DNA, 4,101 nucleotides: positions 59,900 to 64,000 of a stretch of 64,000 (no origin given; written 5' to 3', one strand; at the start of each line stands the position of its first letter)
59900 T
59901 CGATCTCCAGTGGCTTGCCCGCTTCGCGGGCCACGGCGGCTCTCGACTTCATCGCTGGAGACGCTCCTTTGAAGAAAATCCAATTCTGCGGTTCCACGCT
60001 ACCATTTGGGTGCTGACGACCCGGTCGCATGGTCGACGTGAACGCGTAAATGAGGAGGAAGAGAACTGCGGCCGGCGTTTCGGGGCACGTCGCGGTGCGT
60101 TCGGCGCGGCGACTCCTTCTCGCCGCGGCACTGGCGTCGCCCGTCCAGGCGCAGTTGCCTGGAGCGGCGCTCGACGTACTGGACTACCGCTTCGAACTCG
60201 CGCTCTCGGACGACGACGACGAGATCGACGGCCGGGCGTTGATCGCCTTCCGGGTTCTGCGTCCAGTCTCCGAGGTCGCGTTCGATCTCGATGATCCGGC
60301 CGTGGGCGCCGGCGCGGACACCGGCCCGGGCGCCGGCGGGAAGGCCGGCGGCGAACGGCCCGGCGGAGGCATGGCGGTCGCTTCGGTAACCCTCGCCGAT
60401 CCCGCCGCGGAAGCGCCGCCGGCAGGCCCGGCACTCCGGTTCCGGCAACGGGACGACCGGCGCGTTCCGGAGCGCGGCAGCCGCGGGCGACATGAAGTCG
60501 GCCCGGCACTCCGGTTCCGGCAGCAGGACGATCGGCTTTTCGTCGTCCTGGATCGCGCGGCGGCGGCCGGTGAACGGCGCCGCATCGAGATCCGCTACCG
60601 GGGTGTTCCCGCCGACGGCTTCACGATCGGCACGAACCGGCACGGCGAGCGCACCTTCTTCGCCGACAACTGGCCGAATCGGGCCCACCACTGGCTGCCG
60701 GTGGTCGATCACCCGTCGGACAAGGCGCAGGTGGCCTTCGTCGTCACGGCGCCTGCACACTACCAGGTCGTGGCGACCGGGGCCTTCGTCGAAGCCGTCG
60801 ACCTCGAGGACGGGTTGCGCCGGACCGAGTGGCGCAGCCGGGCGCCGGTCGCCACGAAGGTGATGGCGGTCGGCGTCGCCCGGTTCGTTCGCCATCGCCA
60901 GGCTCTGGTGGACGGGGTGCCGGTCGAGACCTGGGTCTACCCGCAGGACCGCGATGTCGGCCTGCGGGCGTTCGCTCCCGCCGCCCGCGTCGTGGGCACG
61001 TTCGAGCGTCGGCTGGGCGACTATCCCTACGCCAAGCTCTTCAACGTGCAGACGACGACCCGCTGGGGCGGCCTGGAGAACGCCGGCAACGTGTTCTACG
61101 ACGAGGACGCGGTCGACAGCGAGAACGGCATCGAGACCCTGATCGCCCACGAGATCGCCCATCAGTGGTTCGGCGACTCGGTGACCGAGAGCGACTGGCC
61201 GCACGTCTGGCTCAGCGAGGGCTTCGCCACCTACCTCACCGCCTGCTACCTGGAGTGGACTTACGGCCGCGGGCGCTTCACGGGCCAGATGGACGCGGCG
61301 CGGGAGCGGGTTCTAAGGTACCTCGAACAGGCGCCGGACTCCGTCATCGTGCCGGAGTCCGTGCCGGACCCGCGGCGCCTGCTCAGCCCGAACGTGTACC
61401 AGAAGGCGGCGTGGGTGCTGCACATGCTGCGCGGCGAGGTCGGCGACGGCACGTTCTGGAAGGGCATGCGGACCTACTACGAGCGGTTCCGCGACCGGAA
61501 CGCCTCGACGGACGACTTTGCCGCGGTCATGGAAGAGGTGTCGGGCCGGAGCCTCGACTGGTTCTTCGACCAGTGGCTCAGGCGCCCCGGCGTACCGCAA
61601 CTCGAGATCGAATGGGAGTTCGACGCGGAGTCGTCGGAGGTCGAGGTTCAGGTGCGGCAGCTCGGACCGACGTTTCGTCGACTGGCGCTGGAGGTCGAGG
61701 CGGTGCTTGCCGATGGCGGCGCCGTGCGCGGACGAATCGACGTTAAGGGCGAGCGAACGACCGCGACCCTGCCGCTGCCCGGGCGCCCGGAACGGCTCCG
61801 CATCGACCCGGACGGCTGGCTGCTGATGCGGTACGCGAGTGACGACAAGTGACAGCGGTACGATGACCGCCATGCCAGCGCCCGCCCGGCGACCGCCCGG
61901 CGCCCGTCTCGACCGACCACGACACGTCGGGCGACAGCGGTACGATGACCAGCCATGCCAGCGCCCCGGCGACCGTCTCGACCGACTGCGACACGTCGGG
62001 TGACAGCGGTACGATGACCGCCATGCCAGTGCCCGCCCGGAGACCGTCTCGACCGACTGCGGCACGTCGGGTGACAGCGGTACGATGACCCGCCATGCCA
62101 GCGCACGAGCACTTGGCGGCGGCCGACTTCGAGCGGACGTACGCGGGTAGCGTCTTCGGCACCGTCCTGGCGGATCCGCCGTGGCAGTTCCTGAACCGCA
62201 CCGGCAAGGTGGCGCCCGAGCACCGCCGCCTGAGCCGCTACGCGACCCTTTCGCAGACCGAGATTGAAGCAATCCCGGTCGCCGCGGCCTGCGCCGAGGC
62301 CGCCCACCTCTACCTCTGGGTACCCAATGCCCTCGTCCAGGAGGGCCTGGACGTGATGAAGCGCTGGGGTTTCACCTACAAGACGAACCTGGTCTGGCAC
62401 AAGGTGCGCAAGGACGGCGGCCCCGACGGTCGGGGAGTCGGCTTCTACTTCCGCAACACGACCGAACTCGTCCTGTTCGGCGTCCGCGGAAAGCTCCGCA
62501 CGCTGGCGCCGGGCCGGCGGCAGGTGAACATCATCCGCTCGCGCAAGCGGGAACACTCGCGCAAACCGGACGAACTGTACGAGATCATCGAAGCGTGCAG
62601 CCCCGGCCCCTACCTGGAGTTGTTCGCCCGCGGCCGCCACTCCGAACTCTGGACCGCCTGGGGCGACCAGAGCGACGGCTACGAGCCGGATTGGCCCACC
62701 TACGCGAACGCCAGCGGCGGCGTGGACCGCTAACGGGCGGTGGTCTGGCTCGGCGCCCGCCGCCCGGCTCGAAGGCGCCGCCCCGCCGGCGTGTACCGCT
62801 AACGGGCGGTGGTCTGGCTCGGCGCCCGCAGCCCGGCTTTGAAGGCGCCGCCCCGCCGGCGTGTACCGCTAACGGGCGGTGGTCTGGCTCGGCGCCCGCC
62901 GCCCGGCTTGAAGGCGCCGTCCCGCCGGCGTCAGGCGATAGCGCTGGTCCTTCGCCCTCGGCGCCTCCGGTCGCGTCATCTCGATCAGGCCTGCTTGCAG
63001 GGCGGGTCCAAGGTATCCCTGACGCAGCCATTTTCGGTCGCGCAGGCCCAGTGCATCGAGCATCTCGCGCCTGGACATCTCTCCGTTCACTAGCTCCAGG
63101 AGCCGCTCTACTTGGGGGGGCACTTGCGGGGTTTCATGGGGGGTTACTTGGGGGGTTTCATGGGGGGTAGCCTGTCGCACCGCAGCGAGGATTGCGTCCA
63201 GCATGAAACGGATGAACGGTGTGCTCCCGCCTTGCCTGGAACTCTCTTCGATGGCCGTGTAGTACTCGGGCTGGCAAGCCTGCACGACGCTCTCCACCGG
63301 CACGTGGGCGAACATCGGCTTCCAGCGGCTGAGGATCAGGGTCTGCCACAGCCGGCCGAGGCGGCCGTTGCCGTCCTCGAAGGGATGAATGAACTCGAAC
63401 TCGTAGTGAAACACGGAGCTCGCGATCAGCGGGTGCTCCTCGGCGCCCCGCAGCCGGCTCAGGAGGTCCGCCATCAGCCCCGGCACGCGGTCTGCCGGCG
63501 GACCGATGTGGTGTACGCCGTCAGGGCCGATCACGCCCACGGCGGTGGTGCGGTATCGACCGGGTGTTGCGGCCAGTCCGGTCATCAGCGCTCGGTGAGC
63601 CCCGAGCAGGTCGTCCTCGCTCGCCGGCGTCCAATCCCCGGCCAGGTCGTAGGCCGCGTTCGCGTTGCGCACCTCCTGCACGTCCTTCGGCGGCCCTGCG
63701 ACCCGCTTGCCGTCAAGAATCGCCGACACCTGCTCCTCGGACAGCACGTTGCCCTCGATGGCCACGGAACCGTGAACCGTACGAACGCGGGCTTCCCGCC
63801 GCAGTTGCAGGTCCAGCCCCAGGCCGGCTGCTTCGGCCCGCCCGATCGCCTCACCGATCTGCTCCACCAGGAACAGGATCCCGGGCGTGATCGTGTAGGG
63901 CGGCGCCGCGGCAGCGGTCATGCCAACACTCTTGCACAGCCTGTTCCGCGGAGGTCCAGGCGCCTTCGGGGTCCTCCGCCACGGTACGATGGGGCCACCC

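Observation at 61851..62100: Tandem ~70-82-bp repeats amplify the start region of an MT-A70 adenine methyltransferase gene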

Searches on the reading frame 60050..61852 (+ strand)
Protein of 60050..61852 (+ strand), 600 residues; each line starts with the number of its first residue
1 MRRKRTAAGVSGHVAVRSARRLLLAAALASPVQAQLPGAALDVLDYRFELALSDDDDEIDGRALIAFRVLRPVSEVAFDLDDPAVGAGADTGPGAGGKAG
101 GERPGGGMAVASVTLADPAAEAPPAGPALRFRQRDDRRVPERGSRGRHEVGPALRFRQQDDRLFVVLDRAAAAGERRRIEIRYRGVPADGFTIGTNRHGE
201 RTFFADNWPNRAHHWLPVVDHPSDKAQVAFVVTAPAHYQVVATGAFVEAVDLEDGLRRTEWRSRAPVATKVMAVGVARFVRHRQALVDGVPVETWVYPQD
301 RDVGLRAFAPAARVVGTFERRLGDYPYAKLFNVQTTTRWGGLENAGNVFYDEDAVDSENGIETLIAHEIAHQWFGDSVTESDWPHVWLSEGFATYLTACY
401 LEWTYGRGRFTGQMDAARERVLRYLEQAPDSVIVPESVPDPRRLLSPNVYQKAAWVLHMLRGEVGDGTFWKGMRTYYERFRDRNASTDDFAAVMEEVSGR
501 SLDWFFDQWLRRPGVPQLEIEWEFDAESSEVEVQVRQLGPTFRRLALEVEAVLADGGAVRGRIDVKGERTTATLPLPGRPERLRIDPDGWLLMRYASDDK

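Call 9: search_protein_families(library=pfam, proteins=[window:60050-61852:+])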
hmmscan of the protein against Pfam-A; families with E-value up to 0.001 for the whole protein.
window:60050-61852:+ (600 aa): 2 families
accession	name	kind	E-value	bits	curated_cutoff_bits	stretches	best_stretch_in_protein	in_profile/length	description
PF01433.26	Peptidase_M1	-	1.2e-33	117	27.7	1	324-509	20-218/218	Peptidase family M1 domain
PF17900.6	Peptidase_M1_N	-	1.6e-06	28.8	25.8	1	154-267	62-182/186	Peptidase M1 N-terminal domain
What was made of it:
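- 60050..61852 (+): Peptidase M1 gene. Its stop codon TGA (61850-52) is the left edge of the 5' array. Its last ~35 nt are the likely source of the non-promoter part of the repeat unit. Pfam PF01433 E 1e-33 (call 9).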

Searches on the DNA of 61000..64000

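Call 34: search_rna_families(source=window, start=61000, end=64000, threshold=evalue, max_evalue=1)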
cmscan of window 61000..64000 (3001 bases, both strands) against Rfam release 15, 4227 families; matches with E-value up to 1: 0.
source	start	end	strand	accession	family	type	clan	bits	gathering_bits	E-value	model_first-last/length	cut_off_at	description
